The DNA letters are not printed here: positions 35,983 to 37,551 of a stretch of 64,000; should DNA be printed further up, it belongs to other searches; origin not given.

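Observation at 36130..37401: LarA-type nickel-pincer enzyme homologue retaining the full catalytic and cofactor constellation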

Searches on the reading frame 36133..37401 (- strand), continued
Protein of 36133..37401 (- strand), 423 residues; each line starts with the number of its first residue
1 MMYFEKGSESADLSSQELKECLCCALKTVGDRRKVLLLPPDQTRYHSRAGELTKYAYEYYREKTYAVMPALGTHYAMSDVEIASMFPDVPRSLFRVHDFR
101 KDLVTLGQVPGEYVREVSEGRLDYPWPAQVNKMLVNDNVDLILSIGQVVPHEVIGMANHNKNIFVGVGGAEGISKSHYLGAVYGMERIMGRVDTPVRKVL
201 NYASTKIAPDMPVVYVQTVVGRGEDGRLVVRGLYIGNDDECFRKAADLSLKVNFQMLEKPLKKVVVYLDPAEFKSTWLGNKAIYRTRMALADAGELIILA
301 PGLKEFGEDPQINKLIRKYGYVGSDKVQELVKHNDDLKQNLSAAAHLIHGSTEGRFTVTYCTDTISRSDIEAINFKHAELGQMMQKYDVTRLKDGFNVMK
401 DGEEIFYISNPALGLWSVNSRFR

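Call 41: find_related_loci(query=A1, collection=genome_contigs, flank=10000)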
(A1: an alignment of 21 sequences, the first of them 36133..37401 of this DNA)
Query A1 (423 aa) in genome_contigs; peptide patterns used: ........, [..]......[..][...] (x = any residue, [..] = any of these).
600 stretches matched a pattern (row limit reached: there are more); 590 encode a relative of the query (tblastn E <= 1e-3); the best 80 are kept; 80 distinct loci.
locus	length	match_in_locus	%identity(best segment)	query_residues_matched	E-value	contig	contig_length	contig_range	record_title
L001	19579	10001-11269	67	1-422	0e+0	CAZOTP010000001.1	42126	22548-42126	MAG TPA_asm: uncultured Pirellulales bacterium isolate SRP167436_co1_94 genome assembly, contig: NODE_1181_length_42126_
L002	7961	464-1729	66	1-422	0e+0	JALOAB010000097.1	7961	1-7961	MAG: Candidatus Neomarinimicrobiota bacterium isolate SO_2017_LW2 bin 134 scaffold_19537_c1_LW138R_2017, whole genome sh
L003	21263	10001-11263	67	1-423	0e+0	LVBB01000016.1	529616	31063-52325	MAG: Phycisphaerales bacterium Planc_01 Planc_01_contig_1171, whole genome shotgun sequence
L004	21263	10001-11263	67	1-423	0e+0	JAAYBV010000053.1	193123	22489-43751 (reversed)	MAG: Phycisphaerae bacterium isolate AS06rmzACSIP_359 178993_AS06, whole genome shotgun sequence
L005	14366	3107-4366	65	1-422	0e+0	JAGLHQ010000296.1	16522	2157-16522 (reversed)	MAG: Planctomycetota bacterium isolate RS_10_9 ROV157_10.bin.9.fa_296, whole genome shotgun sequence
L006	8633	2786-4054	65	1-423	0e+0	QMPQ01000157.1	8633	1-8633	MAG: Bacteroidetes bacterium isolate B13_G6 B13_Guay6_scaffold_07332, whole genome shotgun sequence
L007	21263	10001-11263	66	1-422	0e+0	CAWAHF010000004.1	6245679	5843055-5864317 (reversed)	MAG: uncultured Bacteroidales bacterium isolate MFD02416.bin.1.317 genome assembly, contig: contig_49773, whole genome s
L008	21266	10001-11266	65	1-422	0e+0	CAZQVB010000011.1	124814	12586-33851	MAG TPA_asm: uncultured Roseivirgaceae bacterium isolate SRP063590_co1_14 genome assembly, contig: NODE_137_length_12481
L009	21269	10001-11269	65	1-423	0e+0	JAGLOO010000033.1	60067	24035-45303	MAG: Bacteroidales bacterium isolate RS_7_37 ROV157_7.bin.37.fa_33, whole genome shotgun sequence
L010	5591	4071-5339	65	1-423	0e+0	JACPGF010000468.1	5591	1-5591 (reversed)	MAG: Ignavibacteriales bacterium isolate NC_groundwater_380_Ag_B-0.1um_41_8 GD18-4_B1_scaffold_1960149, whole genome sho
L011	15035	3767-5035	63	1-423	0e+0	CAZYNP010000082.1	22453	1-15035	MAG TPA_asm: uncultured Cytophagia bacterium isolate binchicken_co274_472 genome assembly, contig: NODE_5948_length_2245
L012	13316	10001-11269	65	1-423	0e+0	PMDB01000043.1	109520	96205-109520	MAG: Ignavibacteriae bacterium isolate fen_1287 73.20120700_E2X.73_contig_19437, whole genome shotgun sequence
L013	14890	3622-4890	64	1-423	0e+0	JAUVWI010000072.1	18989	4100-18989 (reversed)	MAG: Spirochaetales bacterium isolate CSMAG_1186 CSMAG_1186_k127_7227395_length_18989_cov_45.9703, whole genome shotgun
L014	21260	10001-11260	66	1-422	0e+0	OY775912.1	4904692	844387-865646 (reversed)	MAG: Anaerohalosphaeraceae bacterium isolate 978f9c3d-91dc-4e11-95ec-8fa255ba7f00 genome assembly, chromosome: 1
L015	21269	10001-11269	64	1-423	0e+0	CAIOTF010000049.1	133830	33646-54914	MAG: uncultured Ignavibacteriae bacterium isolate KTt_bin-1621 genome assembly, contig: bin-1621:49/54, whole genome sho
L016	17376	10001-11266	64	1-422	0e+0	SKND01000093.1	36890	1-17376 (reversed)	MAG: Bacteroidales bacterium isolate CSSed162cmA_274 CSSed16-2cmA-1245, whole genome shotgun sequence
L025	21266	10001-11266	63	1-422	0e+0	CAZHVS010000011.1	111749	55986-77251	MAG TPA_asm: uncultured Ignavibacteriaceae bacterium isolate binchicken_co20_231 genome assembly, contig: NODE_461_lengt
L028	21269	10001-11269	63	1-423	0e+0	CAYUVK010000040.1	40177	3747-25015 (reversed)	MAG TPA_asm: uncultured Ignavibacteriaceae bacterium isolate SRP214966_co4_500 genome assembly, contig: NODE_614_length_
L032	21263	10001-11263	64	1-423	0e+0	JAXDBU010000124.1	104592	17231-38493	MAG: Sedimentisphaerales bacterium isolate POMEDNA-B26 Raw2_k127_359134, whole genome shotgun sequence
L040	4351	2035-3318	61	1-423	0e+0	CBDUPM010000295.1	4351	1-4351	MAG TPA_asm: uncultured Bacteroidales bacterium isolate SRR22808120_binner23_Refined_76 genome assembly, contig: ERZ2504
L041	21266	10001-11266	63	1-422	0e+0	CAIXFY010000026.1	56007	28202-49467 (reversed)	MAG: uncultured Verrucomicrobia subdivision 3 bacterium isolate VK1_bin-0319 genome assembly, contig: bin-0319:26/85, wh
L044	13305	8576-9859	61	1-423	0e+0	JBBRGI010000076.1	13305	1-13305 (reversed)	MAG: Bacteroidales bacterium isolate Co_metawrap_2613 Cmw_2613_k141_5208302_length_13305_cov_49.0000, whole genome shotg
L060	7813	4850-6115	59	1-422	0e+0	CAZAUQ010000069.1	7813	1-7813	MAG TPA_asm: uncultured Bacteroidales bacterium isolate SRP239243_co2_313 genome assembly, contig: NODE_16503_length_781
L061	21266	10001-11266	62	1-422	0e+0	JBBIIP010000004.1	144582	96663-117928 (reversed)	MAG: Lentimicrobiaceae bacterium isolate CYS170214_bin_141 NODE_21_length_144582_cov_7.878445, whole genome shotgun sequ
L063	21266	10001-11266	61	1-422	0e+0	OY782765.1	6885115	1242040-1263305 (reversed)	MAG: Melioribacteraceae bacterium isolate b49f5fa7-6043-4eb4-88a3-53a29b1f0925 genome assembly, chromosome: 1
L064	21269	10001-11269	60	1-423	0e+0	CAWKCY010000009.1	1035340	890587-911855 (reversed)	MAG: uncultured Ignavibacteriales bacterium isolate MFD05442.bin.1.350 genome assembly, contig: contig_26868, whole geno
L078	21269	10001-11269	61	1-423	0e+0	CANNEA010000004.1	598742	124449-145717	uncultured Carboxylicivirga sp. isolate 1525.fasta genome assembly, contig: NODE_4, whole genome shotgun sequence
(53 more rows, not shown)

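Call 47: search_protein_families(library=pfam, proteins=[L025:8905-9984:+, L060:6126-7265:+, L044:9872-10870:+, L001:6952-8214:+, L078:7619-8839:+], max_evalue=1)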
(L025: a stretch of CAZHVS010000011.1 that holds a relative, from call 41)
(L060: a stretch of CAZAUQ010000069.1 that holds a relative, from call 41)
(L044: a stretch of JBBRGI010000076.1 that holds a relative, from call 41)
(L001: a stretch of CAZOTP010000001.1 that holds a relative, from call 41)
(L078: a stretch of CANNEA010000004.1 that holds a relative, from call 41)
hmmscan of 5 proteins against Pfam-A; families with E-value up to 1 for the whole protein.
L025:8905-9984:+ (359 aa): 1 family
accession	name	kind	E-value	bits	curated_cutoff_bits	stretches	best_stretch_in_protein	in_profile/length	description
PF00294.29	PfkB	-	2.5e-21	76.7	25.8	1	41-340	35-298/302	pfkB family carbohydrate kinase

L060:6126-7265:+ (379 aa): 7 families
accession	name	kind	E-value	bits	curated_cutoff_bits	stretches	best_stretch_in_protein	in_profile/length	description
PF02826.25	2-Hacid_dh_C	-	9.4e-36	123.3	25.1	1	107-256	27-178/178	D-isomer specific 2-hydroxyacid dehydrogenase, NAD binding domain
PF00389.36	2-Hacid_dh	-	3.6e-18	66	24.6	1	31-98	33-101/134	D-isomer specific 2-hydroxyacid dehydrogenase, catalytic domain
PF11890.14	DUF3410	-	2.6e-07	30.8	31.4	1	300-371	9-81/81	Domain of unknown function (DUF3410)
PF13478.12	XdhC_C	-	0.00021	22.2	29.7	1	120-223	2-67/125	XdhC Rossmann domain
PF03446.21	NAD_binding_2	-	0.011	16.2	21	1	119-227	2-113/161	NAD binding domain of 6-phosphogluconate dehydrogenase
PF00208.27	ELFV_dehydrog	-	0.093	12.9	23.4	1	103-142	18-58/241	Glutamate/Leucine/Phenylalanine/Valine dehydrogenase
PF22660.2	RS_preATP-grasp-like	-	0.18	12.6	27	1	117-164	2-46/98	Ribonucleotide synthetase preATP-grasp domain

L044:9872-10870:+ (332 aa): 5 families
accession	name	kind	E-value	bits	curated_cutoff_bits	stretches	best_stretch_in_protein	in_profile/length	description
PF01408.29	GFO_IDH_MocA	-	1.1e-25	91.1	24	1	6-126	1-120/120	Oxidoreductase family, NAD-binding Rossmann fold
PF22725.1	GFO_IDH_MocA_C3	-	4.5e-25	88.5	27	1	134-259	1-123/124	GFO/IDH/MocA C-terminal domain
PF02894.22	GFO_IDH_MocA_C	-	7.3e-15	55.8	22.9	1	138-320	1-203/218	Oxidoreductase family, C-terminal alpha/beta domain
PF22685.1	Gal80p_C-like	-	0.00081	20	29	1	132-211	1-81/152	Gal80p, C-terminal domain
PF03447.22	NAD_binding_3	-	0.28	12.3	24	1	29-102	20-92/116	Homoserine dehydrogenase, NAD binding domain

L001:6952-8214:+ (420 aa): 3 families
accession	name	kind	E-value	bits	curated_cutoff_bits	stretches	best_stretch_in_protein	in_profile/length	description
PF16257.11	UxaE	-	4.6e-52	177.7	27.1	1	3-340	77-406/475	tagaturonate epimerase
PF17635.7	bCoV_Orf14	-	0.034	15.3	27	0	51-72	13-34/70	Betacoronavirus uncharacterised protein 14 (SARS-CoV-2 like)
PF06320.18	GCN5L1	-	0.29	11.8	23.9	1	213-246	77-110/114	GCN5-like protein 1 (GCN5L1)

L078:7619-8839:+ (406 aa): 3 families
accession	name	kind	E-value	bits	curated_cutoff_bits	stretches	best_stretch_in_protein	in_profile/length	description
PF03786.19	UxuA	-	1.2e-117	393.1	23.7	1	4-400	2-352/352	D-mannonate dehydratase (UxuA)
PF01261.30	AP_endonuc_2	-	0.00011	22.4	31.1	1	214-339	95-215/249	Xylose isomerase-like TIM barrel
PF24183.1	DUF7412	-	0.2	12.2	27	1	319-382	58-118/158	Family of unknown function (DUF7412)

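Call 49: find_encoding_contigs(protein=window:36133-37401:-, flank=10000, max_places=3)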
Protein window:36133-37401:- (423 aa): 2 contigs read that carry it; 1 place shown.
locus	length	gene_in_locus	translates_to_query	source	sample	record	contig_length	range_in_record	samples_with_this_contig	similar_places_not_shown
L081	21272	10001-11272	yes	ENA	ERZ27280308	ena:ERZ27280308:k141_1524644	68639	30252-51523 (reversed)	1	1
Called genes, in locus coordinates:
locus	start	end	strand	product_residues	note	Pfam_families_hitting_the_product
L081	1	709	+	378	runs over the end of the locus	PF08240:ADH_N, PF16912:Glu_dehyd_C, PF00107:ADH_zinc_N, PF13602:ADH_zinc_N_2 (weak)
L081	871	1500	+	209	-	PF09335:VTT_dom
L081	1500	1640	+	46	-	-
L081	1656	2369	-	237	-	PF08448:PAS_4, PF00165:HTH_AraC (weak), PF12833:HTH_18, PF00165:HTH_AraC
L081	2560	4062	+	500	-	PF07690:MFS_1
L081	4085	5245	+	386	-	PF01408:GFO_IDH_MocA, PF22725:GFO_IDH_MocA_C3, PF02894:GFO_IDH_MocA_C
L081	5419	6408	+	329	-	PF01261:AP_endonuc_2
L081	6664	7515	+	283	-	PF00106:adh_short, PF13561:adh_short_C2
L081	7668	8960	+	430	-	PF00365:PFK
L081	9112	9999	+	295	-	-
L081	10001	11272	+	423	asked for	PF09861:Lar_N (weak)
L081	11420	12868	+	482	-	PF03446:NAD_binding_2, PF00393:6PGD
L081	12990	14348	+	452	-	PF07690:MFS_1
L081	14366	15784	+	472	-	PF02614:UxaC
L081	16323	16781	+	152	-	PF01408:GFO_IDH_MocA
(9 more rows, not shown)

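Call 53: search_protein_families(library=pfam, proteins=[L013:263-1843:+, L013:1702-2598:+, L001:5359-6948:+, L004:15138-16658:+, L002:5683-7470:+, L040:574-1113:+, L003:8030-8974:-, L016:14028-15107:+, L063:12767-14758:+, L032:14964-16415:+], max_evalue=0.0001)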
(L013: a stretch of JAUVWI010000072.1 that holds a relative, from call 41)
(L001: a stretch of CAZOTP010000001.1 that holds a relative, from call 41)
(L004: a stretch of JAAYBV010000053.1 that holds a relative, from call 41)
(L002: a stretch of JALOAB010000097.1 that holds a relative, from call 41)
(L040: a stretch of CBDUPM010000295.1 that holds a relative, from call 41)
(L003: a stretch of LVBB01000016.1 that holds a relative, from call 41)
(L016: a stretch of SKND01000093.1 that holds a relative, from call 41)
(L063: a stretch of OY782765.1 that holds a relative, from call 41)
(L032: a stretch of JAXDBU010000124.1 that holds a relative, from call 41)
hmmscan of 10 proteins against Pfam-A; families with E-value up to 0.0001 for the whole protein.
L013:263-1843:+ (526 aa): 3 families
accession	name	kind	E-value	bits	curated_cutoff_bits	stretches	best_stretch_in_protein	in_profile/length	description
PF00176.29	SNF2-rel_dom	-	2.8e-53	181.3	24.9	1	322-496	1-187/290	SNF2-related domain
PF04851.21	ResIII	-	3.4e-13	50.3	22.5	1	318-473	3-163/164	Type III restriction enzyme, res subunit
PF00270.35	DEAD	-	8.3e-10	39.1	26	1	345-475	22-162/167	DEAD/DEAH box helicase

L013:1702-2598:+ (298 aa): 2 families
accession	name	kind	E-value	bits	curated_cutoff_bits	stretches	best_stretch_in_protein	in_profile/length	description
PF00271.37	Helicase_C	-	8.1e-23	81.2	23.5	1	141-243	6-110/110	Helicase conserved C-terminal domain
PF00176.29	SNF2-rel_dom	-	4.9e-16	59.1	24.9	1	12-115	183-284/290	SNF2-related domain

L001:5359-6948:+ (529 aa): 3 families
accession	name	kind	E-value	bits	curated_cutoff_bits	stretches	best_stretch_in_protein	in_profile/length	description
PF00295.23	Glyco_hydro_28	-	8.1e-16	58.5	22.9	1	138-419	43-311/324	Glycosyl hydrolases family 28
PF12708.12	Pect-lyase_RHGA_epim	-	2.5e-11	44.2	27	1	61-102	7-50/213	Rhamnogalacturonase A/epimerase, pectate lyase-like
PF13229.12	Beta_helix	-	6.3e-05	23.1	25.9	0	189-305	50-157/158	Right handed beta helix region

L004:15138-16658:+ (506 aa): 3 families
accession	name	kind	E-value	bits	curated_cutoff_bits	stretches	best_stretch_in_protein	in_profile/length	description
PF02610.21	AraA_N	-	2.4e-84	281.6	24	1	13-178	2-167/168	L-arabinose isomerase N-terminal domain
PF24856.1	AraA_central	-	3.4e-72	242.1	24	1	182-329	1-148/148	L-arabinose isomerase central domain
PF11762.14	Arabinose_Iso_C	-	5.6e-66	221.1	25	1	333-476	1-144/144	L-arabinose isomerase C-terminal domain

L002:5683-7470:+ (595 aa): 4 families
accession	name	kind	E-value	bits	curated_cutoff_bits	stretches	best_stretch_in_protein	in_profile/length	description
PF02645.21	DegV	-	5.2e-75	252.8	27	1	317-593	2-278/280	Uncharacterised protein, DegV family COG1307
PF02734.22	Dak2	-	2.4e-31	109.4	27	1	38-200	1-173/174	DAK2 domain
PF21645.3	FakA-like_M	-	3.1e-21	75.4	24.9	1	234-308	1-78/80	Fatty acid kinase subunit A-like, middle domain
PF13684.11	FakA-like_C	-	5.4e-08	32.9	23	1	385-592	36-212/216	Fatty acid kinase subunit A-like, C-terminal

L040:574-1113:+ (179 aa): 0 families

L003:8030-8974:- (314 aa): 0 families

L016:14028-15107:+ (359 aa): 1 family
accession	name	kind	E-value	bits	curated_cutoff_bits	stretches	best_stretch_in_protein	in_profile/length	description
PF01116.26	F_bP_aldolase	-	2.4e-83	280.3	25.5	1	19-357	3-276/277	Fructose-bisphosphate aldolase class-II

L063:12767-14758:+ (663 aa): 4 families
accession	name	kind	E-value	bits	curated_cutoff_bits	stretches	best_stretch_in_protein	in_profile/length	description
PF00456.26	Transketolase_N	-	2.4e-136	454.6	22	1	6-338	2-334/334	Transketolase, thiamine diphosphate binding domain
PF02779.29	Transket_pyr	-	7e-48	163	27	1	354-523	3-172/174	Transketolase, pyrimidine binding domain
PF22613.1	Transketolase_C_1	-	9.3e-28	97.1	27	1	541-650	1-113/113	Transketolase-like TK C-terminal domain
PF02780.25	Transketolase_C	-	1e-05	25.9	25.9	1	551-593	9-52/124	Transketolase, C-terminal domain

L032:14964-16415:+ (483 aa): 0 families

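Call 65: predict_structure(alignment_id=A1)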
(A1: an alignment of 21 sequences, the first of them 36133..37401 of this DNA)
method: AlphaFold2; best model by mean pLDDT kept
length: 423 residues; sequences in the alignment: 21
mean_pLDDT: 82.3   pTM: 0.82
mean pLDDT of the five models: 82.3, 82.0, 81.2, 76.5, 75.3
residues with pLDDT >= 90: 150; 70-90: 215; 50-70: 35; < 50: 23
segments of 3 or more residues with pLDDT < 50: 145-163, 165-168
pLDDT, mean of each block of 10 residues (from residue 1): 91 92 89 79 70 90 82 65 83 79 83 93 85 77 55 42 48 78 79 79 79 80 81 85 82 88 93 68 87 95 78 88 94 90 87 93 91 94 95 94 93 82 84
secondary structure, 60 per line:
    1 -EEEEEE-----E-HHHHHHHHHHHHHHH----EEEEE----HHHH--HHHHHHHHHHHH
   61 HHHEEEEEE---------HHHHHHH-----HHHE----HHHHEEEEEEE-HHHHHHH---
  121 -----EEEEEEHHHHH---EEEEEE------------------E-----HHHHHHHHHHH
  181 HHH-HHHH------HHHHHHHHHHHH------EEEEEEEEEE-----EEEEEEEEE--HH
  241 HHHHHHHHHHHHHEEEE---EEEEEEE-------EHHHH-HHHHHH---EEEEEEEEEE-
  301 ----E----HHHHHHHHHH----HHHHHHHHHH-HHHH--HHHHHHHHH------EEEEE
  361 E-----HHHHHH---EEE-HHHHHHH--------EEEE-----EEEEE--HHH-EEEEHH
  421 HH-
elements in order: E2-7 H15-29 E34-38 H43-46 H49-63 E64-69 H79-85 H99-102 E103-109 H111-117 E126-131 H132-136 E140-145 H170-183 H185-188 H195-206 E213-222 E228-236 H239-253 E254-257 E261-267 H276-279 H281-286 E290-299 H310-319 H324-333 H335-338 H341-349 E356-361 H367-372 E376-378 H380-386 E395-398 E404-408 E415-418 H419-422

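Call 69: fold_search(model_id=the predicted structure, library=pdb)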
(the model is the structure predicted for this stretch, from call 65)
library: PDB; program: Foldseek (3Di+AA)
matches with E <= 10: 746; with E <= 0.001: 19
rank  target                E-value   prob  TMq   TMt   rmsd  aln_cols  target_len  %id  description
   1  4nar                  5.8e-27  1.00  0.78  0.78   4.2       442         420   26  Crystal Structure of the Q9WYS3 protein from Thermotoga maritima. Northeast Structural Genomics Consortium Target VR152 (released 2013-11-06)
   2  9eid                  1.1e-15  1.00  0.68  0.68   5.8       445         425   14  A broad-substrate spectrum lactate racemase A from Isosphaera pallida in complex with D-2-Hydroxybutyrate (released 2025-01-29)
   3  9eia_B                3.3e-15  1.00  0.67  0.67   5.5       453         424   14  A broad-substrate spectrum lactate racemase A from Isosphaera pallida in complex with copurified D-lactate (released 2025-01-29)
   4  2yjg_B                4.5e-15  1.00  0.67  0.68   5.5       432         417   14  Structure of the lactate racemase apoprotein from Thermoanaerobacterium thermosaccharolyticum (released 2012-05-30)
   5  2yjg_A                1.7e-14  1.00  0.66  0.67   5.6       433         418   15  Structure of the lactate racemase apoprotein from Thermoanaerobacterium thermosaccharolyticum (released 2012-05-30)
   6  9eia_A                2.1e-14  1.00  0.68  0.68   5.7       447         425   14  A broad-substrate spectrum lactate racemase A from Isosphaera pallida in complex with copurified D-lactate (released 2025-01-29)
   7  8ezh                  1.2e-13  1.00  0.65  0.66   6.0       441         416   14  A tethered niacin-derived pincer complex with a nickel-carbon bond in lactate racemase R98A/R100A variant modeled with s (released 2023-01-25)
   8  8ezf                  1.4e-13  1.00  0.66  0.67   5.4       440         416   14  A tethered niacin-derived pincer complex with a nickel-carbon or sulfite-carbon bond in lactate racemase R98A/R100A vari (released 2023-01-25)
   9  6c1w_A                1.7e-13  1.00  0.66  0.65   5.6       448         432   14  A tethered niacin-derived pincer complex with a nickel-carbon or sulfite-carbon bond in lactate racemase (released 2018-03-14)
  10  5huq_A                1.8e-13  1.00  0.66  0.65   5.2       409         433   13  A tethered niacin-derived pincer complex with a nickel-carbon bond in lactate racemase (released 2016-02-10)
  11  7s91                  1.8e-13  1.00  0.54  0.56   7.3       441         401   15  Structure of the malate racemase mar2 apoprotein from Thermoanaerobacterium thermosaccharolyticum at 2.25 angstroms reso (released 2021-10-13)
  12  6d6z                  9.8e-13  1.00  0.50  0.53   8.6       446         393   16  Structure of the malate racemase apoprotein from Thermoanaerobacterium thermosaccharolyticum (released 2019-04-24)
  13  5huq_B                1.9e-12  1.00  0.66  0.65   5.5       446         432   14  A tethered niacin-derived pincer complex with a nickel-carbon bond in lactate racemase (released 2016-02-10)
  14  9q3k_A                2.5e-12  1.00  0.63  0.57   6.5       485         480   13  Structure of LarA-like nickel-pincer nucleotide cofactor-utilizing enzyme with a single catalytic histidine residue fr (released 2025-09-24)
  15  9q3j_E                7.4e-11  1.00  0.54  0.51   7.3       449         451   11  Structures of LarA-like nickel-pincer nucleotide cofactor-utilizing enzyme with a single catalytic histidine residue f (released 2025-09-17)
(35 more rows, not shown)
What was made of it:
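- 36130..37401 (-): LarAH group 18 protein (423 aa), predicted NPN-dependent hexonate C2-epimerase. AF2 model pLDDT 82 with Foldseek TM 0.78 to 4NAR and 0.66 to 5HUQ (calls 65, 69).
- On LarA superfamily (NPN-dependent 2-hydroxyacid racemases/epimerases; Pfam Lar_N/DUF2088): The AF2 model has pTM 0.82, and the 19 best Foldseek PDB hits are all LarA-family structures (calls 65, 69).
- The fold is LarA-like (calls 65, 69).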
